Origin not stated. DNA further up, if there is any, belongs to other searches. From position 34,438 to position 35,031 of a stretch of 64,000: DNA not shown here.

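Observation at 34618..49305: Apparently undescribed ~70-aa helical N-terminal domain shared by two distant AT-rich enzymes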

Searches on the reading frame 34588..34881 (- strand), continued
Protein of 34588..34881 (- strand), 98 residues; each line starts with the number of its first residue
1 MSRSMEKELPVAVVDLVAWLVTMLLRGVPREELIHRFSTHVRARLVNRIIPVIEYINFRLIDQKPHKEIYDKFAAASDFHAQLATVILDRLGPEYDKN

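Call 51: fold_search(model_id=the predicted structure, library=pdb)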
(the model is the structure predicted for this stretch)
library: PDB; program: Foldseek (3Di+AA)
matches with E <= 10: 10; with E <= 0.001: 0
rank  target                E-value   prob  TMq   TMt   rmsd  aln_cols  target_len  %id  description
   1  8e73_V1               3.0e+00  0.08  0.30  0.10   9.1       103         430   14  Vigna radiata supercomplex I+III2 (full bridge) (released 2023-01-11)
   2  5nbg_A                3.6e+00  0.10  0.35  0.33   9.8       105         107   12  Structure of the cytoplasmic domain I of OutF in the D. dadantii type II secretion system (released 2018-03-21)
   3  2vmb_B                4.1e+00  0.08  0.35  0.31  10.2       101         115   15  The three-dimensional structure of the cytoplasmic domains of EpsF from the Type 2 Secretion System of Vibrio cholerae (released 2009-02-10)
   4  7k3h_A                6.9e+00  0.08  0.36  0.35  11.3        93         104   14  Crystal structure of deep network hallucinated protein 0217 (released 2021-12-22)
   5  7c79_L                6.9e+00  0.04  0.28  0.23  11.6       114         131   16  Cryo-EM structure of yeast Ribonuclease MRP (released 2020-07-08)
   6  7f6j_C                7.7e+00  0.04  0.32  0.30  12.6        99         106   23  Crystal structure of the PDZD8 coiled-coil domain - Rab7 complex (released 2022-02-23)
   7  7tmr_P                8.2e+00  0.02  0.22  0.08  12.1        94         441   12  V-ATPase from Saccharomyces cerevisiae, State 1 (released 2022-04-13)
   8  9mx5_A                8.2e+00  0.02  0.24  0.06  13.2       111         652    7  Cryo-EM structure of ancestral Dicer helicase bound to 27-bp dsRNA in internally-bound transition state (released 2025-03-12)
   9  5ckw_B                8.7e+00  0.04  0.26  0.10   7.3        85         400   13  Crystal structure of LegK4_AMPPNP Kinase (released 2015-10-14)
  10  4k12_B                9.7e+00  0.04  0.24  0.28  11.6        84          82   13  Structural Basis for Host Specificity of Factor H Binding by Streptococcus pneumoniae (released 2014-04-09)

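Call 53: search_protein_families(library=ncbifam, proteins=[P0130, P0156, P0147, P0148, P0159, P0125], max_evalue=0.01)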
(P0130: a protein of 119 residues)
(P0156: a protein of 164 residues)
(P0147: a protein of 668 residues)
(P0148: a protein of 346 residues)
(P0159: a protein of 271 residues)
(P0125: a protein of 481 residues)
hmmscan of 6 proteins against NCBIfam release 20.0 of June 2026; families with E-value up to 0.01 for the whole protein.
P0130 (119 aa): 0 families

P0156 (164 aa): 0 families

P0147 (668 aa): 0 families

P0148 (346 aa): 3 families
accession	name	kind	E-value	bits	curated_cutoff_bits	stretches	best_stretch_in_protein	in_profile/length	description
TIGR01983.1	UbiG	equivalog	3.8e-10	39.5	102.95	1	178-291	42-163/228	bifunctional 2-polyprenyl-6-hydroxyphenol methylase/3-demethylubiquinol 3-O-methyltransferase UbiG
NF045667.1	MTase_DVU1556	equivalog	7.8e-08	32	155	1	187-279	24-119/213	DVU_1556 family methyltransferase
NF043040.1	corrin_prot_MT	hypoth_equivalog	4.5e-05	23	180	1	180-282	34-150/216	corrinoid protein-associated methyltransferase CpaM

P0159 (271 aa): 36 families (the best 25 are shown)
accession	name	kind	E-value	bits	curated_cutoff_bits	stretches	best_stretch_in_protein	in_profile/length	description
NF000490.1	chloram_CatB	equivalog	2.7e-42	144.5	350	1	106-262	47-205/210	type B chloramphenicol O-acetyltransferase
NF000311.1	Vat_ABCDEFH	equivalog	7.4e-41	139.9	300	1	85-256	27-199/201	Vat family streptogramin A O-acetyltransferase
NF033468.1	stregram_VatI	exception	3e-39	135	415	1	85-256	29-201/208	streptogramin A O-acetyltransferase Vat(I)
NF000101.1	stregram_VatA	exception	1.2e-33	116.6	450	1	84-261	34-212/219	streptogramin A O-acetyltransferase Vat(A)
NF000111.1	stregram_VatD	exception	2.8e-32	112.2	400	1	103-245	48-191/209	streptogramin A O-acetyltransferase Vat(D)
NF000504.1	stregram_VatH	exception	3.4e-31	108.8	475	1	88-254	37-204/216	streptogramin A O-acetyltransferase Vat(H)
NF000020.1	stregram_VatE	exception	1.1e-30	106.9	450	1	114-254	60-202/214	streptogramin A O-acetyltransferase Vat(E)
TIGR03308.1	phn_thr-fam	hypoth_equivalog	7.4e-30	104.3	201.65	1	114-256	52-197/204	phosphonate metabolim protein, transferase hexapeptide repeat family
NF000147.1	stregram_VatF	exception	5.3e-29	101.3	400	1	84-258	34-211/221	streptogramin A O-acetyltransferase Vat(F)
NF000097.1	stregram_VatC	exception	5.4e-29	101.6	425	1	104-248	54-199/212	streptogramin A O-acetyltransferase Vat(C)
NF058585.1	HptprglPActTf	PfamEq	1.1e-15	57.6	300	1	166-223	105-162/172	heptaprenylglyceryl phosphate O-acetyltransferase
NF007240.0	PRK09677.1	equivalog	1.3e-13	50.8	243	1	117-221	87-184/192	putative lipopolysaccharide biosynthesis O-acetyl transferase WbbJ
NF007499.0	PRK10092.1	equivalog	4.4e-13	49.4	314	1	92-220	62-182/183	maltose O-acetyltransferase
NF007797.0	PRK10502.1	subfamily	2.4e-12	46.9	192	1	167-222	125-180/183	WcaF family extracellular polysaccharide biosynthesis acetyltransferase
TIGR03532.1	DapD_Ac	equivalog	1.2e-11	44.7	231.75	1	162-220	155-213/231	2,3,4,5-tetrahydropyridine-2,6-dicarboxylate N-acetyltransferase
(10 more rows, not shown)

P0125 (481 aa): 6 families
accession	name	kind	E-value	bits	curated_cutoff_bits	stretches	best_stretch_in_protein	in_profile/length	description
NF010733.0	PRK14135.1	equivalog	2.7e-08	33.8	240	3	134-222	174-262/267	recombination regulator RecX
NF009067.0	PRK12402.1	equivalog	0.0001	21.4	317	0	45-119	228-306/340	replication factor C small subunit 2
TIGR00084.2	ruvA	equivalog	0.00041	20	85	0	15-61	155-199/202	Holliday junction branch migration protein RuvA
NF002690.0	PRK02478.1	equivalog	0.00083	19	269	0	254-292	31-69/199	Maf-like protein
NF001065.0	PRK00117.5-5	equivalog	0.0047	17.1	175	0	306-398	18-103/149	recombination regulator RecX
NF051900.1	BetGalacBglBAgro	equivalog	0.005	15.9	420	0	283-315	33-65/333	beta-galactosidase BglB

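Call 58: find_encoding_contigs(protein=P0159, flank=8000, max_places=3)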
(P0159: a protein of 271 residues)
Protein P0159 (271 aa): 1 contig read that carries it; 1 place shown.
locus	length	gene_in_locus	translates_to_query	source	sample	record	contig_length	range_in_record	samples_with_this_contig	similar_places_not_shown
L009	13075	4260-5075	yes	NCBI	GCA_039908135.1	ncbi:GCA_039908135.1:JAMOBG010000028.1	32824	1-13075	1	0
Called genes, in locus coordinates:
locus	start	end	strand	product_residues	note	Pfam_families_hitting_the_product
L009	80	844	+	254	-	PF00665:rve, PF13683:rve_3, PF13333:rve_2 (weak)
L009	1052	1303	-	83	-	-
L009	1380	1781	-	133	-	-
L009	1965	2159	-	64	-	-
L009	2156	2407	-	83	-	PF07704:PSK_trans_fac (weak)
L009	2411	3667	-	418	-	PF13356:Arm-DNA-bind_3, PF14659:Phage_int_SAM_3 (weak), PF00589:Phage_integrase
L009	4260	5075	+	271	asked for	PF00132:Hexapep, PF14602:Hexapep_2 (weak)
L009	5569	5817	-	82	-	-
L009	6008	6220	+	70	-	-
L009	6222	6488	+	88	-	-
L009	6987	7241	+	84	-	-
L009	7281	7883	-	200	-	PF14378:PAP2_3 (weak), PF01569:PAP2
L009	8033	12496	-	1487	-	-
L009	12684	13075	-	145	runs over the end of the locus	PF00027:cNMP_binding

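Call 59: find_encoding_contigs(protein=P0156, flank=8000, max_places=3)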
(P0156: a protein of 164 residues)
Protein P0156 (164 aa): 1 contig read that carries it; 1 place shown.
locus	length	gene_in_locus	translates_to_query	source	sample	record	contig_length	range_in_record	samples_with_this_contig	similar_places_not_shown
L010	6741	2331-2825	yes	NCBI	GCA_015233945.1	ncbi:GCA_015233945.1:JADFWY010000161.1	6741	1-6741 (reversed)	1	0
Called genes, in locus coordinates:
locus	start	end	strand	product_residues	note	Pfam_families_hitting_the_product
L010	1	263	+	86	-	PF03309:Pan_kinase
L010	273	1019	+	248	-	PF05036:SPOR (weak)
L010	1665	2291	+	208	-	-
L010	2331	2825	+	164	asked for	-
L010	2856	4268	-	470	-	PF12838:Fer4_7 (faint), PF13183:Fer4_8 (faint), PF13187:Fer4_9 (faint), PF13534:Fer4_17 (faint), PF13746:Fer4_18, PF11614:FixG_C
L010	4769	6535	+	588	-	PF00004:AAA (faint), PF08448:PAS_4 (weak), PF00158:Sigma54_activat, PF14532:Sigma54_activ_2, PF07728:AAA_5, PF25601:AAA_lid_14, PF02954:HTH_8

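Call 60: find_encoding_contigs(protein=P0130, flank=8000, max_places=3)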
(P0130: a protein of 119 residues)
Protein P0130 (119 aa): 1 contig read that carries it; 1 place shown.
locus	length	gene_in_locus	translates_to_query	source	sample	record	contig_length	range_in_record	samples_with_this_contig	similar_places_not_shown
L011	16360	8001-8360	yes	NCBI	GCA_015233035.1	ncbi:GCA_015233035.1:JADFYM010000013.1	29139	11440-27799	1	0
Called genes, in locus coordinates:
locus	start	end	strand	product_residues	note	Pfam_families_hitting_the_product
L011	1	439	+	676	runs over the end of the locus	PF00771:FHIPEP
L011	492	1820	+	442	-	PF00448:SRP54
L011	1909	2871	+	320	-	PF00142:Fer4_NifH (weak), PF01656:CbiA, PF02374:ArsA_ATPase (weak), PF09140:MipZ (faint), PF10609:ParA, PF13614:AAA_31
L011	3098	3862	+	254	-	PF04542:Sigma70_r2, PF04539:Sigma70_r3 (weak), PF08281:Sigma70_r4_2, PF04545:Sigma70_r4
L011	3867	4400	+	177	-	PF10975:DUF2802 (weak)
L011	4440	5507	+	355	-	PF02120:Flg_hook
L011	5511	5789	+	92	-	PF01312:Bac_export_2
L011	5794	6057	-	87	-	-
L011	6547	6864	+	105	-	-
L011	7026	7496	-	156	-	PF04186:FxsA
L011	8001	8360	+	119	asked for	-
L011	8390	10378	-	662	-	PF01966:HD (weak)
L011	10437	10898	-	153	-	PF05981:CreA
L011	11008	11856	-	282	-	PF14805:THDPS_N_2, PF00132:Hexapep (weak), PF14602:Hexapep_2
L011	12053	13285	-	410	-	PF00155:Aminotran_1_2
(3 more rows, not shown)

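Call 61: list_cluster_members(proteins=[P0124, P0130, P0136, P0147, P0148, P0153, P0154, P0159, P0162, P0003])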
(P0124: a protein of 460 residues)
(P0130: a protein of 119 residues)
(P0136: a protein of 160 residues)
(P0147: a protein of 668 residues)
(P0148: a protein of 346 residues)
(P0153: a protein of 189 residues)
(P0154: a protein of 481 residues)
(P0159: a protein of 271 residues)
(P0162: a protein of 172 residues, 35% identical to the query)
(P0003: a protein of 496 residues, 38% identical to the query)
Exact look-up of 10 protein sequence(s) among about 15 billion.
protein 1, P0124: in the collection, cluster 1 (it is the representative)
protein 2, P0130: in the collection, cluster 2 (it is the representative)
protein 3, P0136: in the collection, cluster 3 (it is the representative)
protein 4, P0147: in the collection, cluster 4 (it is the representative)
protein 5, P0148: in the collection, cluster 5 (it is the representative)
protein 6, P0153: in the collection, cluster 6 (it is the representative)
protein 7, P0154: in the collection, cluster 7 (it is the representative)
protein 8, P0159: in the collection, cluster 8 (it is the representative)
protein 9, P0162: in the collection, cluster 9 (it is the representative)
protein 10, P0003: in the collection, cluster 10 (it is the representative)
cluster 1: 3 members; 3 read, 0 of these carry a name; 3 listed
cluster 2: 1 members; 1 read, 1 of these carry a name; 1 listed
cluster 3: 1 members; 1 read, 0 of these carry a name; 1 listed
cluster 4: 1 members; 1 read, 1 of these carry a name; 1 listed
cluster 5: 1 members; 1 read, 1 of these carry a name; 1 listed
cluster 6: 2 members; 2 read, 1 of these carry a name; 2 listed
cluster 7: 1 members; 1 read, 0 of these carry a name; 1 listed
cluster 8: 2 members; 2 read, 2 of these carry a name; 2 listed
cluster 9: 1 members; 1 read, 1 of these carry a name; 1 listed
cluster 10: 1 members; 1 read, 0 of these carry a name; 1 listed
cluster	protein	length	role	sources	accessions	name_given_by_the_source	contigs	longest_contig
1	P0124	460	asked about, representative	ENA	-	-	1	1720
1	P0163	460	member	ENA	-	-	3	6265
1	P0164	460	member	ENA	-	-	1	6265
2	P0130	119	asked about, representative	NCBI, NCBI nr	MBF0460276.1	MAG: hypothetical protein HQL87_02675 [Magnetococcales bacterium] | hypothetical protein [Magnetococcales bacterium]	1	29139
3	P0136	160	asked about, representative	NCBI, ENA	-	-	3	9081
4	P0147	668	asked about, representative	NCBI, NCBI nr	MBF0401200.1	MAG: hypothetical protein HQL90_10580 [Magnetococcales bacterium] | hypothetical protein [Magnetococcales bacterium]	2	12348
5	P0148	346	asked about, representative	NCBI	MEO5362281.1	MAG: class I SAM-dependent methyltransferase [Magnetococcus sp. DMHC-8]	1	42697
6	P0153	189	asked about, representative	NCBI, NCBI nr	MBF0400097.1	MAG: hypothetical protein HQL90_04955 [Magnetococcales bacterium] | hypothetical protein [Magnetococcales bacterium]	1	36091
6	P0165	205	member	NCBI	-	-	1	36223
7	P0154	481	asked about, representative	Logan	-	-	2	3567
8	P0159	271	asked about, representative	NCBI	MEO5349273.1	MAG: CatB-related O-acetyltransferase [Magnetococcus sp. YQC-3]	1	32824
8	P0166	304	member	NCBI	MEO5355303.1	MAG: CatB-related O-acetyltransferase [Magnetococcus sp. XQGC-1]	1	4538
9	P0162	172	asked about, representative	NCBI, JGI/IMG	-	hypothetical protein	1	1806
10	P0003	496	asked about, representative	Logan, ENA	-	-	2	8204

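Call 70: search_protein_families(library=pfam, proteins=[L010:1665-2291:+], max_evalue=0.01)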
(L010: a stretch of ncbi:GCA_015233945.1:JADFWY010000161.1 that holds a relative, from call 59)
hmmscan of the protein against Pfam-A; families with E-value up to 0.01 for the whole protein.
L010:1665-2291:+ (208 aa): 0 families

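Call 80: search_protein_families(library=padloc, proteins=[P0130, P0156, P0147], max_evalue=0.01)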
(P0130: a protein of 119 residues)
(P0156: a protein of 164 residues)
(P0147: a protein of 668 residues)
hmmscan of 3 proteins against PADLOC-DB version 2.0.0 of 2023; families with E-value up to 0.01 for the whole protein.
P0130 (119 aa): 0 families

P0156 (164 aa): 0 families

P0147 (668 aa): 0 families

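Call 81: search_protein_families(library=phrogs, proteins=[P0130, P0156, P0147], max_evalue=0.01)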
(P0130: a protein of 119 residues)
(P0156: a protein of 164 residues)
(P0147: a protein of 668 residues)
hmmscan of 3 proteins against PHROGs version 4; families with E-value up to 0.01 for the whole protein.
P0130 (119 aa): 0 families

P0156 (164 aa): 0 families

P0147 (668 aa): 0 families

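Call 91: list_cluster_members(proteins=[P0125, P0127, P0128, P0129, P0132, P0135, P0140, P0151, P0155, P0161])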
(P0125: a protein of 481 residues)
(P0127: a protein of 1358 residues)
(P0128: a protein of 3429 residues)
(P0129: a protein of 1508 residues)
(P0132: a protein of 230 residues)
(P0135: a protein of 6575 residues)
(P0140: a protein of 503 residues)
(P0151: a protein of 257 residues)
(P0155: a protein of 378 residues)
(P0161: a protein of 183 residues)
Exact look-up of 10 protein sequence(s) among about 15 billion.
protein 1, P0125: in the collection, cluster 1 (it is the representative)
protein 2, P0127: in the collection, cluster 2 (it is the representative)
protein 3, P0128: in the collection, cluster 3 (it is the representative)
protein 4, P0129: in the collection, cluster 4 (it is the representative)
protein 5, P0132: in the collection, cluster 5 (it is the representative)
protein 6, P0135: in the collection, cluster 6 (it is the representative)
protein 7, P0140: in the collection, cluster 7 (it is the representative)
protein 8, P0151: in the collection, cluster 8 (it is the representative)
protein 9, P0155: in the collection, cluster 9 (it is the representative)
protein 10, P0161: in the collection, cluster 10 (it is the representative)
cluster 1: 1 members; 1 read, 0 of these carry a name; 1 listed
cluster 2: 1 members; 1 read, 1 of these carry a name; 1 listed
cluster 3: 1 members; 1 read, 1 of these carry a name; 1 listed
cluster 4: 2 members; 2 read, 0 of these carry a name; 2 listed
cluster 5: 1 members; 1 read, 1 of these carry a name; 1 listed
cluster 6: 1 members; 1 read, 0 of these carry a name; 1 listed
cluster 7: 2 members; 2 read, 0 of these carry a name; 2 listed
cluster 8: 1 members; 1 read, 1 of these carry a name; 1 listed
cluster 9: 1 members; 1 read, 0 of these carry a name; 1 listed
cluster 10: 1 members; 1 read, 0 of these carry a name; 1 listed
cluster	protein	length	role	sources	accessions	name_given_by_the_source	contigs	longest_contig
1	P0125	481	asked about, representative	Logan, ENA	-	-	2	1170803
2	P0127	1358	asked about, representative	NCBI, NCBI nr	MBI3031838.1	hypothetical protein HYY69_00010 [Candidatus Woesearchaeota archaeon] | hypothetical protein [Candidatus Woesearchaeota archaeon]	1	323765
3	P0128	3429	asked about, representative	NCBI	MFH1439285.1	MAG: LamG-like jellyroll fold domain-containing protein, partial [Candidatus ...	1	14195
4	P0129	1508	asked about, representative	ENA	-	-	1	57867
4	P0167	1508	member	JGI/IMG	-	-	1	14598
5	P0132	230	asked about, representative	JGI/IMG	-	hypothetical protein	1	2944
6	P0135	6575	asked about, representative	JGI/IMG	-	-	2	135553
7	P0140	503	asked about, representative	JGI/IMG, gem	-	-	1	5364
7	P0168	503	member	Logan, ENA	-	-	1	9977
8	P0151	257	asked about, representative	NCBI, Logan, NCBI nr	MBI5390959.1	hypothetical protein HZB02_05710 [Candidatus Woesearchaeota archaeon] | hypothetical protein [Candidatus Woesearchaeota archaeon]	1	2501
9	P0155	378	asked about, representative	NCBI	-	-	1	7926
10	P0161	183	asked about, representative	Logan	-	-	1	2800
